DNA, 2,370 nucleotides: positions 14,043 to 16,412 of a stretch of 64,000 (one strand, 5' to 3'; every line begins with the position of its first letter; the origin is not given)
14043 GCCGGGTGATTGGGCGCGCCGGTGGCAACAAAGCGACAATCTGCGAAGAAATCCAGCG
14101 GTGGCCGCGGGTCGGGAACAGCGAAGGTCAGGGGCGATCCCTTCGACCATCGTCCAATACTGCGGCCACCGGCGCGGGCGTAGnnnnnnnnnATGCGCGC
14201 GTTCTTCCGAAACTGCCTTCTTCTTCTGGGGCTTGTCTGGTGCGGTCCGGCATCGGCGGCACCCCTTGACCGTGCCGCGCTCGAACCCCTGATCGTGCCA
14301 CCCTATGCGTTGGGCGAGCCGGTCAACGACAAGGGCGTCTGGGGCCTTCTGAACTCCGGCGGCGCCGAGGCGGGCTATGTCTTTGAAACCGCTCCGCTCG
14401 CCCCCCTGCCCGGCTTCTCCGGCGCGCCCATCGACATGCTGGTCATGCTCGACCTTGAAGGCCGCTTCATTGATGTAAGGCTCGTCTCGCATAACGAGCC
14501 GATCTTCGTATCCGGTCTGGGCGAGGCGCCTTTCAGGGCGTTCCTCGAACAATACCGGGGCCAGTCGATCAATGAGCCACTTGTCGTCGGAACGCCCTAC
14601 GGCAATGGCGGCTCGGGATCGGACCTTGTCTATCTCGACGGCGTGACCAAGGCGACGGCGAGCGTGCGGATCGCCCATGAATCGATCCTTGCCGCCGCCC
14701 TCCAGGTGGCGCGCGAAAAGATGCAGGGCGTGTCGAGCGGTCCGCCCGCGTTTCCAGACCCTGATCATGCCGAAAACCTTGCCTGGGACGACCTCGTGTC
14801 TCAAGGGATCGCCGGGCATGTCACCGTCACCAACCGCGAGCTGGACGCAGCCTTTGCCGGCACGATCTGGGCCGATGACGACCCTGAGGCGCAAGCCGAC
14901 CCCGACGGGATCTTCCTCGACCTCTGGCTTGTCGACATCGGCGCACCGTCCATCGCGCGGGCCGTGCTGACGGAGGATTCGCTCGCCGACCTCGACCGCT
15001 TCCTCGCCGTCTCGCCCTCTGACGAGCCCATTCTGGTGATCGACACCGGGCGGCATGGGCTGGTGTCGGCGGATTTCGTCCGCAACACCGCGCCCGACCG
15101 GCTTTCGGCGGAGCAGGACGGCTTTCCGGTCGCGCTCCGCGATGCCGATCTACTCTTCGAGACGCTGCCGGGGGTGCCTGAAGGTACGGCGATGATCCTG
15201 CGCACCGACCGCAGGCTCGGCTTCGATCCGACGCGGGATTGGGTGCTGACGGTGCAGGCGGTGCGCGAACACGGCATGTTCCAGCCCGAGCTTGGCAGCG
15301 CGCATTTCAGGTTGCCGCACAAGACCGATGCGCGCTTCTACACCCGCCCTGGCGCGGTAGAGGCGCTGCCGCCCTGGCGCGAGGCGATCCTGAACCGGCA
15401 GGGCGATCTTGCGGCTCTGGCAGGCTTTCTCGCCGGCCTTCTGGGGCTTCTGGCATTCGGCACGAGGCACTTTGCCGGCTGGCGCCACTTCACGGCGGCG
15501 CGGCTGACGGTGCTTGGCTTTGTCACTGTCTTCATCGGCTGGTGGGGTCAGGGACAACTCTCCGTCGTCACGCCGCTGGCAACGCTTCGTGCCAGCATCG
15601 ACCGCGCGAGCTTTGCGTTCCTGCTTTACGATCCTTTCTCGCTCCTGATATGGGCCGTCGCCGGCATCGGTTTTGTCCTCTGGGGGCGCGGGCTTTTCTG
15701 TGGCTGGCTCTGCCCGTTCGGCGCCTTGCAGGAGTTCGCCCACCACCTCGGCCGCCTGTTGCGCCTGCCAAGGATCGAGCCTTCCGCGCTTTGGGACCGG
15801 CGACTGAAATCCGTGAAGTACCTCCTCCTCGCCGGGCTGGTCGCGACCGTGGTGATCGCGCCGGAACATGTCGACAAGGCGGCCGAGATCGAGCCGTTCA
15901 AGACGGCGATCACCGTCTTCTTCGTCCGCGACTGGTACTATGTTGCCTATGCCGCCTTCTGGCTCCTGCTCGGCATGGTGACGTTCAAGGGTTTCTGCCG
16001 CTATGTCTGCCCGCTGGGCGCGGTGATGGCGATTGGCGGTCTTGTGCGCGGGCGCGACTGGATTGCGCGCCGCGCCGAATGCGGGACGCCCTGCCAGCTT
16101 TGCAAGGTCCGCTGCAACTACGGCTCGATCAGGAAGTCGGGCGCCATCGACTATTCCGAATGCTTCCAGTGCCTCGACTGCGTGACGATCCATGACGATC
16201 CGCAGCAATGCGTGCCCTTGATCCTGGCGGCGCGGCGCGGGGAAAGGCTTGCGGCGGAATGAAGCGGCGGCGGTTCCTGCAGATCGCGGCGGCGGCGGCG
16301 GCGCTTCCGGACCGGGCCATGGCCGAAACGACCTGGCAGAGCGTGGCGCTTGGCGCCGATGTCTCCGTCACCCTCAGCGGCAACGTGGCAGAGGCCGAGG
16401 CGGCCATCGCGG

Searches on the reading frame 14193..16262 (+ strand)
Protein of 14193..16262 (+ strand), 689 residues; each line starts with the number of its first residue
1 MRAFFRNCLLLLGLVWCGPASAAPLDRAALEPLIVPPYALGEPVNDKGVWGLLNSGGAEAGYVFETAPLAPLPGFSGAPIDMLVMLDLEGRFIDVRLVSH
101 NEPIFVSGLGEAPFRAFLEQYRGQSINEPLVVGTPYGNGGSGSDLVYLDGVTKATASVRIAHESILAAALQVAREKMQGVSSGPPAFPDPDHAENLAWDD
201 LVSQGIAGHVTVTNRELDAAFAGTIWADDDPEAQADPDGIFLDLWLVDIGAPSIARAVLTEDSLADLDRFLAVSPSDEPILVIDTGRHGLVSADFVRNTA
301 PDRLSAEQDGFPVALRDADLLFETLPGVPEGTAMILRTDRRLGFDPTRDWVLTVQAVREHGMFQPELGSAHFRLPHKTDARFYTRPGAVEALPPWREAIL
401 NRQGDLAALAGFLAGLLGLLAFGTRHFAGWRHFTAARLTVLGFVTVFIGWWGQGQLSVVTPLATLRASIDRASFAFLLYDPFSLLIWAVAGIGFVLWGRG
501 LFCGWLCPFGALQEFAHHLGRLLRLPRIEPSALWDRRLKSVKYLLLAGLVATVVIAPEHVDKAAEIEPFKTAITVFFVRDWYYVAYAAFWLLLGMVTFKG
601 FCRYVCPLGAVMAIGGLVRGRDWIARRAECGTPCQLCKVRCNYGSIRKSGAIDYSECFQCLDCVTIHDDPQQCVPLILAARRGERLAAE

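Call 3: search_protein_families(library=pfam, proteins=[window:14193-16262:+], max_evalue=0.01)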
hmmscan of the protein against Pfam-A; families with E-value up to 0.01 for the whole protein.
window:14193-16262:+ (689 aa): 1 family
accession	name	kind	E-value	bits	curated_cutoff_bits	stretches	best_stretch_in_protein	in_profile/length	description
PF12801.12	Fer4_5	-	1e-11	45.1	22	1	480-526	2-48/48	4Fe-4S binding domain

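Call 4: search_protein_families(library=ncbifam, proteins=[window:14193-16262:+], max_evalue=0.01)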
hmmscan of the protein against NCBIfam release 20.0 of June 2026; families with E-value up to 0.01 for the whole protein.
window:14193-16262:+ (689 aa): 3 families
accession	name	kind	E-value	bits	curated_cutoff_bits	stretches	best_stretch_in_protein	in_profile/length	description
NF046105.1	TransRegNosR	equivalog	9e-130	434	1000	1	42-681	33-679/680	transcriptional regulator NosR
TIGR02163.1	napH_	subfamily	6.2e-14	52.1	213.05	1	486-666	64-245/255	NapH/MauN family ferredoxin-type protein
NF007013.0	PRK09477.1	equivalog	1.2e-10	40.9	234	1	492-667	94-269/286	quinol dehydrogenase ferredoxin subunit NapH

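Call 8: find_encoding_contigs(protein=window:14193-16262:+, flank=10000, max_places=6)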
Protein window:14193-16262:+ (689 aa): 13 contigs read that carry it; 6 places shown.
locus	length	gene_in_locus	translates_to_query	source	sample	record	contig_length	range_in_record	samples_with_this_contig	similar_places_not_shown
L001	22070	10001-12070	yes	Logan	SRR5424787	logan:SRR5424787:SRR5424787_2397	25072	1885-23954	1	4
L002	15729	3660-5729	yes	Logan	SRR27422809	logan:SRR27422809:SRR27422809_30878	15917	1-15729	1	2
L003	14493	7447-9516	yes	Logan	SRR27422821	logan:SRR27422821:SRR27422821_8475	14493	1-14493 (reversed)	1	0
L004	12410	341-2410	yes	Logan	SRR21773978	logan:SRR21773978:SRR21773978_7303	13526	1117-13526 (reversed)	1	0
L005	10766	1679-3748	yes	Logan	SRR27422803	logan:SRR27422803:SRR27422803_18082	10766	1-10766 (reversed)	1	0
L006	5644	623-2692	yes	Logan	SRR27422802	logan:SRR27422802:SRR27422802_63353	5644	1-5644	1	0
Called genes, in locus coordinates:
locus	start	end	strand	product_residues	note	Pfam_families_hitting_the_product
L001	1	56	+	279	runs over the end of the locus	PF04809:HupH_C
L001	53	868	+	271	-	PF00301:Rubredoxin, PF11939:NiFe-hyd_HybE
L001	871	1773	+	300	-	-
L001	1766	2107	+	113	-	PF01155:HypA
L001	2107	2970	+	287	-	PF02492:cobW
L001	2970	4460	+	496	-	PF00072:Response_reg, PF00158:Sigma54_activat, PF14532:Sigma54_activ_2, PF25601:AAA_lid_14, PF02954:HTH_8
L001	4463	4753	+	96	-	PF01455:HupF_HypC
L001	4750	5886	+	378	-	PF01924:HypD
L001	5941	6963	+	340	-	PF00586:AIRS, PF02769:AIRS_C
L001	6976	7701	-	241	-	PF00106:adh_short, PF08659:KR, PF13561:adh_short_C2, PF23441:SDR (faint)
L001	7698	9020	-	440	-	PF00501:AMP-binding, PF13193:AMP-binding_C (weak)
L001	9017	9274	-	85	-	PF00550:PP-binding (weak)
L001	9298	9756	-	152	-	PF00132:Hexapep, PF14602:Hexapep_2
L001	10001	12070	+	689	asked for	PF12801:Fer4_5, PF27538:NosR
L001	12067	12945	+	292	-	PF02424:ApbE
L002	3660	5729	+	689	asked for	PF12801:Fer4_5, PF27538:NosR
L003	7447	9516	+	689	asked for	PF12801:Fer4_5, PF27538:NosR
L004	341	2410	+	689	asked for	PF12801:Fer4_5, PF27538:NosR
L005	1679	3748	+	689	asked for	PF12801:Fer4_5, PF27538:NosR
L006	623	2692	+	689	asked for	PF12801:Fer4_5, PF27538:NosR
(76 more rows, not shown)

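Call 9: find_homologous_proteins(query=window:14193-16262:+, max_evalue=1e-20)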
Query window:14193-16262:+ (689 aa): 1669 proteins with E <= 1e-20 among 8000 candidates; the best 120 are listed.
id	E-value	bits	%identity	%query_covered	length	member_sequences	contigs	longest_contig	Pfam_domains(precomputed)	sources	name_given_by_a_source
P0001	0.0e+0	1492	93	100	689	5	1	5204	PF12801.13,PF27538.1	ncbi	ncbi:MAG: 4Fe-4S binding protein [Albidovulum sp.]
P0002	0.0e+0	1463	91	100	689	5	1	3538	PF12801.13,PF27538.1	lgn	-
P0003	0.0e+0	1450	90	100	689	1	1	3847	PF12801.13,PF27538.1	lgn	-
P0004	0.0e+0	1407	91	95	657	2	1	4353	PF12801.13,PF27538.1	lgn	-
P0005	0.0e+0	1328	82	100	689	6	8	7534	PF12801.13,PF27538.1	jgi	jgi:NosR/NirI family transcriptional regulator, nitrous oxide reductase regulator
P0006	0.0e+0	1318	82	100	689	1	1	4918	PF12801.13,PF27538.1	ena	-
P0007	0.0e+0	1278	79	100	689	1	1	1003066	PF12801.13,PF27538.1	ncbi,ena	-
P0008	0.0e+0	1269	79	98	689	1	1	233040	PF12801.13,PF27538.1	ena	-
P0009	0.0e+0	1268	79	100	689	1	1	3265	PF12801.13,PF27538.1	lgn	-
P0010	0.0e+0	1264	79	97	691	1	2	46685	PF12801.13,PF27538.1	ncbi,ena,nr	ncbi:MAG: 4Fe-4S binding protein [Rhodobacteraceae bacterium]|nr:4Fe-4S binding protein [Paracoccace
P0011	0.0e+0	1260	79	98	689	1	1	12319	PF12801.13,PF27538.1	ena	-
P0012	0.0e+0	1253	79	98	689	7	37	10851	PF12801.13,PF27538.1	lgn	-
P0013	0.0e+0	1252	77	98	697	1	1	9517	PF12801.13,PF27538.1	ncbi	ncbi:MAG: 4Fe-4S binding protein [Albidovulum sp.]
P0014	0.0e+0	1252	78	98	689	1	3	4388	PF12801.13,PF27538.1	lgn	-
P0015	0.0e+0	1244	77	100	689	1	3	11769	PF12801.13,PF27538.1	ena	-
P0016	0.0e+0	1238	78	100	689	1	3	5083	PF12801.13,PF27538.1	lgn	-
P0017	0.0e+0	1210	77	97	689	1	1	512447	PF12801.13,PF27538.1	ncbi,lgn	-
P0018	0.0e+0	1193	78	95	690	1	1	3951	PF12801.13,PF27538.1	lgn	-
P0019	0.0e+0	1191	78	95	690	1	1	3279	PF12801.13,PF27538.1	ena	-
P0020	0.0e+0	1183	77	95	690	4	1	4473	PF12801.13,PF27538.1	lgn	-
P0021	0.0e+0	1181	76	96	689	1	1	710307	PF12801.13,PF27538.1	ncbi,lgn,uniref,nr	ncbi:4Fe-4S binding protein [Fertoebacter nigrum]|uniref:4Fe-4S binding protein n=1 Tax=Fertoeibacte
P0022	0.0e+0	1180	76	98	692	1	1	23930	PF12801.13,PF27538.1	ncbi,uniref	ncbi:4Fe-4S binding protein [Tabrizicola sp.]|uniref:4Fe-4S binding protein n=1 Tax=Tabrizicola sp. 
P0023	0.0e+0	1175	75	97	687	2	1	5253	PF12801.13,PF27538.1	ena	-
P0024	0.0e+0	1170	75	99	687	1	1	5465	PF12801.13,PF27538.1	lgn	-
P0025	0.0e+0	1170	74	100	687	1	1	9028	PF12801.13,PF27538.1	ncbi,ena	-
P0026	0.0e+0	1170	75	99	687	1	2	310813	PF12801.13,PF27538.1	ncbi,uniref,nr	ncbi:4Fe-4S binding protein (plasmid) [Gemmobacter fulvus]|uniref:4Fe-4S binding protein n=1 Tax=Gem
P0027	0.0e+0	1169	75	99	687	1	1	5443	PF12801.13,PF27538.1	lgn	-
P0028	0.0e+0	1169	75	99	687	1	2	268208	PF12801.13,PF27538.1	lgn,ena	-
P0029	0.0e+0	1166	75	99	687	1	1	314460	PF12801.13,PF27538.1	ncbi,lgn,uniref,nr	ncbi:4Fe-4S binding protein [Gemmobacter fulvus]|uniref:4Fe-4S binding protein n=1 Tax=Gemmobacter f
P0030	0.0e+0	1166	75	99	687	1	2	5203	PF12801.13,PF27538.1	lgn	-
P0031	0.0e+0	1165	77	95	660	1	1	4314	PF12801.13,PF27538.1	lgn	-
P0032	0.0e+0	1163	74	97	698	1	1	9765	PF12801.13,PF27538.1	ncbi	ncbi:MAG: 4Fe-4S binding protein [Paracoccaceae bacterium]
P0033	0.0e+0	1159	75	98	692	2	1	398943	PF12801.13,PF27538.1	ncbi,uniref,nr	ncbi:4Fe-4S binding protein [Gemmobacter lutimaris]|uniref:4Fe-4S binding protein n=2 Tax=Gemmobacte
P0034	0.0e+0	1158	73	100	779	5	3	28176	PF12801.13,PF27538.1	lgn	-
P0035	0.0e+0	1157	73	100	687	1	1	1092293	PF12801.13,PF27538.1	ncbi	-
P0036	0.0e+0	1157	76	95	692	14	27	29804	PF12801.13,PF27538.1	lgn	-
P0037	0.0e+0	1157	76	97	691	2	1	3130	PF12801.13,PF27538.1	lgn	-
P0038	0.0e+0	1157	76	96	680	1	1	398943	PF12801.13,PF27538.1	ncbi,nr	ncbi:4Fe-4S binding protein [Gemmobacter lutimaris]|nr:4Fe-4S binding protein [Gemmobacter lutimaris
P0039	0.0e+0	1156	74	98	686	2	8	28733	PF12801.13,PF27538.1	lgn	-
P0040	0.0e+0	1156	76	96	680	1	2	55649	PF12801.13,PF27538.1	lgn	-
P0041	0.0e+0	1156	75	95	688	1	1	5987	PF12801.13,PF27538.1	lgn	-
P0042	0.0e+0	1154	74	99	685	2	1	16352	PF12801.13,PF27538.1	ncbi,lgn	ncbi:MAG: hypothetical protein RLZZ528_858 [Pseudomonadota bacterium]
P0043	0.0e+0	1154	75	96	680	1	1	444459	PF12801.13,PF27538.1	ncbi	ncbi:UNVERIFIED_CONTAM: nosR [Trichonephila clavipes]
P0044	0.0e+0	1153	74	98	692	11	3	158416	PF12801.13,PF27538.1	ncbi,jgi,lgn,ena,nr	ncbi:MAG: hypothetical protein BGP11_03790 [Rhodobacterales bacterium 65-51]|nr:MAG: hypothetical pr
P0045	0.0e+0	1151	72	100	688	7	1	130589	PF12801.13,PF27538.1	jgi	jgi:NosR/NirI family transcriptional regulator, nitrous oxide reductase regulator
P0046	0.0e+0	1150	74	97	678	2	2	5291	PF12801.13,PF27538.1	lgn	-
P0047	0.0e+0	1147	75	96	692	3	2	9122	PF12801.13,PF27538.1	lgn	-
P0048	0.0e+0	1146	73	97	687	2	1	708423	PF12801.13,PF27538.1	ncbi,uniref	ncbi:4Fe-4S binding protein [Pseudotabrizicola sp. L79]|uniref:4Fe-4S binding protein n=1 Tax=Pseudo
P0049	0.0e+0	1145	74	98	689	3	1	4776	PF12801.13,PF27538.1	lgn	-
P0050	0.0e+0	1143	74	97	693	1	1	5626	PF12801.13,PF27538.1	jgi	jgi:NosR/NirI family nitrous oxide reductase transcriptional regulator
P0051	0.0e+0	1142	73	98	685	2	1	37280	PF12801.13,PF27538.1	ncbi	ncbi:MAG: 4Fe-4S binding protein [Pseudomonadota bacterium]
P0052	0.0e+0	1141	74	96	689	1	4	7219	PF12801.13,PF27538.1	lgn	-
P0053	0.0e+0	1141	75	94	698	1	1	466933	PF12801.13,PF27538.1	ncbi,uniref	ncbi:4Fe-4S binding protein [Ensifer soli]|uniref:4Fe-4S binding protein n=1 Tax=Ciceribacter sp. sg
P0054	0.0e+0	1139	74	97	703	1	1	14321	PF12801.13,PF27538.1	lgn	-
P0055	0.0e+0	1135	74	95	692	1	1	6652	PF12801.13,PF27538.1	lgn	-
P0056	0.0e+0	1133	72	99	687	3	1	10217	PF12801.13,PF27538.1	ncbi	ncbi:MAG: 4Fe-4S binding protein [Paracoccaceae bacterium]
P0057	0.0e+0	1132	73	96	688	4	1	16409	PF12801.13,PF27538.1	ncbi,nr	ncbi:MAG: 4Fe-4S binding protein [Cypionkella sp.]|nr:4Fe-4S binding protein [Cypionkella sp.]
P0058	0.0e+0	1131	73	98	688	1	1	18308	PF12801.13,PF27538.1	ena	-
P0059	0.0e+0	1130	73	99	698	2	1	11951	PF12801.13,PF27538.1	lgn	-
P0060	0.0e+0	1129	70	98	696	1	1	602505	PF12801.13,PF27538.1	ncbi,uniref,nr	ncbi:4Fe-4S binding protein [Actibacterium sp. 188UL27-1]|uniref:4Fe-4S binding protein n=1 Tax=Acti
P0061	0.0e+0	1127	73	96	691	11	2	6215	PF12801.13,PF27538.1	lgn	-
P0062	0.0e+0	1126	73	98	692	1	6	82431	PF12801.13,PF27538.1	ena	-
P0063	0.0e+0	1126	73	96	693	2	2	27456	PF12801.13,PF27538.1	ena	-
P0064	0.0e+0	1126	72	98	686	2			PF12801.13,PF27538.1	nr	nr:4Fe-4S binding protein [Pseudotabrizicola algicola]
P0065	0.0e+0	1126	72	100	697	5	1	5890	PF12801.13,PF27538.1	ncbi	-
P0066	0.0e+0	1125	74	96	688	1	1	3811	PF12801.13,PF27538.1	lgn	-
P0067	0.0e+0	1124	72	96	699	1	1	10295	PF12801.13,PF27538.1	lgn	-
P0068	0.0e+0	1123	73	98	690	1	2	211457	PF12801.13,PF27538.1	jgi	jgi:NosR/NirI family nitrous oxide reductase transcriptional regulator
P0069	0.0e+0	1123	73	98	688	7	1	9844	PF12801.13,PF27538.1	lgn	-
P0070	0.0e+0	1119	74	95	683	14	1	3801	PF12801.13,PF27538.1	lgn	-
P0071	0.0e+0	1117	73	96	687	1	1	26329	PF12801.13,PF27538.1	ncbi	ncbi:MAG: 4Fe-4S binding protein [Paracoccaceae bacterium]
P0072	0.0e+0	1116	72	96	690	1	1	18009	PF12801.13,PF27538.1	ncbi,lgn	-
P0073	0.0e+0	1116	71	99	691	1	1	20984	PF12801.13,PF27538.1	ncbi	-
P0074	0.0e+0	1116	72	98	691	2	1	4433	PF12801.13,PF27538.1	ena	-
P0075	0.0e+0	1116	72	97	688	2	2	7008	PF12801.13,PF27538.1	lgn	-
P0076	0.0e+0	1116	73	96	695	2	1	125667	PF12801.13,PF27538.1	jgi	jgi:transcriptional regulator of nitric oxide reductase/ferredoxin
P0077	0.0e+0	1115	72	99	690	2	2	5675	PF12801.13,PF27538.1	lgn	-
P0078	0.0e+0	1115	73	95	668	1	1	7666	PF12801.13,PF27538.1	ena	-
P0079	0.0e+0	1115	74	95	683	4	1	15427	PF12801.13,PF27538.1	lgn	-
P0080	0.0e+0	1114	73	97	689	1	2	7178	PF12801.13,PF27538.1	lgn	-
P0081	0.0e+0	1114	70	99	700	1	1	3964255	PF12801.13,PF27538.1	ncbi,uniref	ncbi:4Fe-4S binding protein [Thioclava sp. FR2]|uniref:4Fe-4S binding protein n=1 Tax=Thioclava sp. 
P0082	0.0e+0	1113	71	97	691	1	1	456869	PF12801.13,PF27538.1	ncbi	-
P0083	0.0e+0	1113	70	99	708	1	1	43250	PF12801.13,PF27538.1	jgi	jgi:NosR/NirI family transcriptional regulator, nitrous oxide reductase regulator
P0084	0.0e+0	1112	71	95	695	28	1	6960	PF12801.13,PF27538.1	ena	-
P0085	0.0e+0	1112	69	100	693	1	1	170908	PF12801.13,PF27538.1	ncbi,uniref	ncbi:4Fe-4S binding protein [Roseovarius sp. 2305UL8-3]|uniref:4Fe-4S binding protein n=1 Tax=Roseov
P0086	0.0e+0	1111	72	98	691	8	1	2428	PF12801.13,PF27538.1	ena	-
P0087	0.0e+0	1111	72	100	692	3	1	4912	PF12801.13,PF27538.1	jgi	jgi:transcriptional regulator of nitric oxide reductase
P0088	0.0e+0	1110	72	99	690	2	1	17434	PF12801.13,PF27538.1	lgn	-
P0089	0.0e+0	1110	72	96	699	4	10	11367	PF12801.13,PF27538.1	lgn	-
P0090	0.0e+0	1110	71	98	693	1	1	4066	PF12801.13,PF27538.1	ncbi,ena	-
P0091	0.0e+0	1110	73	97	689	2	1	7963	PF12801.13,PF27538.1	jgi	jgi:NosR/NirI family nitrous oxide reductase transcriptional regulator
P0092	0.0e+0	1110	73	97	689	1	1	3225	PF12801.13,PF27538.1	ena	-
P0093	0.0e+0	1110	69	99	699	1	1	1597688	PF12801.13,PF27538.1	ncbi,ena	-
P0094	0.0e+0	1109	70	97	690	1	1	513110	PF12801.13,PF27538.1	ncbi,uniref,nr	ncbi:4Fe-4S binding protein [Aliiroseovarius sp. Z3]|uniref:4Fe-4S binding protein n=1 Tax=Aliiroseo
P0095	0.0e+0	1109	73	96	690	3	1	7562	PF12801.13,PF27538.1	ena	-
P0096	0.0e+0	1109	73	97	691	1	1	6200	PF12801.13,PF27538.1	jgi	jgi:NosR/NirI family nitrous oxide reductase transcriptional regulator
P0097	0.0e+0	1109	70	100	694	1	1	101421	PF12801.13,PF27538.1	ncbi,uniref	ncbi:4Fe-4S binding protein [Sedimentitalea sp. HM32M-2]|uniref:4Fe-4S binding protein n=1 Tax=Sedim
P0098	0.0e+0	1108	72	98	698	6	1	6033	PF12801.13,PF27538.1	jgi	jgi:transcriptional regulator of nitric oxide reductase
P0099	0.0e+0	1108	72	97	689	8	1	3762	PF12801.13,PF27538.1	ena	-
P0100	0.0e+0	1108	72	97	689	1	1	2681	PF12801.13,PF27538.1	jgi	jgi:transcriptional regulator of nitric oxide reductase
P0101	0.0e+0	1108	72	97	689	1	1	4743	PF12801.13,PF27538.1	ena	-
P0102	0.0e+0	1107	72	97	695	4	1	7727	PF12801.13,PF27538.1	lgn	-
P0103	0.0e+0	1107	72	98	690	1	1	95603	PF12801.13,PF27538.1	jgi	jgi:NosR/NirI family nitrous oxide reductase transcriptional regulator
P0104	0.0e+0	1107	73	95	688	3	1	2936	PF12801.13,PF27538.1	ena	-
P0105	0.0e+0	1106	71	97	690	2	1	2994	PF12801.13,PF27538.1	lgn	-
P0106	0.0e+0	1106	72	98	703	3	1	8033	PF12801.13,PF27538.1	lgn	-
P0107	0.0e+0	1106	70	97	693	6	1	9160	PF12801.13,PF27538.1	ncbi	ncbi:MAG: 4Fe-4S binding protein [Pseudomonadota bacterium]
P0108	0.0e+0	1106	72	97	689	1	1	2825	PF12801.13,PF27538.1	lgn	-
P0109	0.0e+0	1105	72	98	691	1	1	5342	PF12801.13,PF27538.1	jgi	jgi:NosR/NirI family transcriptional regulator, nitrous oxide reductase regulator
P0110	0.0e+0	1105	72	98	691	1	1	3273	PF12801.13,PF27538.1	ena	-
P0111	0.0e+0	1105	72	99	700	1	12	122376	PF12801.13,PF27538.1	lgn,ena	-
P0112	0.0e+0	1105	70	97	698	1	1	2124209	PF12801.13,PF27538.1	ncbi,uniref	ncbi:4Fe-4S binding protein [Hoeflea sp. TYP-13]|uniref:4Fe-4S binding protein n=1 Tax=Hoeflea sp. T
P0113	0.0e+0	1105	71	97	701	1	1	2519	PF12801.13,PF27538.1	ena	-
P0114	0.0e+0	1104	73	96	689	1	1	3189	PF12801.13,PF27538.1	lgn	-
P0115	0.0e+0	1104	72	97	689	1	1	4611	PF12801.13,PF27538.1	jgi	jgi:transcriptional regulator of nitric oxide reductase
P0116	0.0e+0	1104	68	98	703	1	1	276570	PF12801.13,PF27538.1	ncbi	ncbi:MAG: 4Fe-4S binding protein [Aliishimia sp.]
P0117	0.0e+0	1104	68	98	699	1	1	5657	PF12801.13,PF27538.1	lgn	-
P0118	0.0e+0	1104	72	96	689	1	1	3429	PF12801.13,PF27538.1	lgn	-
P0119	0.0e+0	1104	72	96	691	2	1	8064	PF12801.13,PF27538.1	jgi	jgi:NosR/NirI family transcriptional regulator, nitrous oxide reductase regulator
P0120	0.0e+0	1103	72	97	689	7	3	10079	PF12801.13,PF27538.1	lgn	-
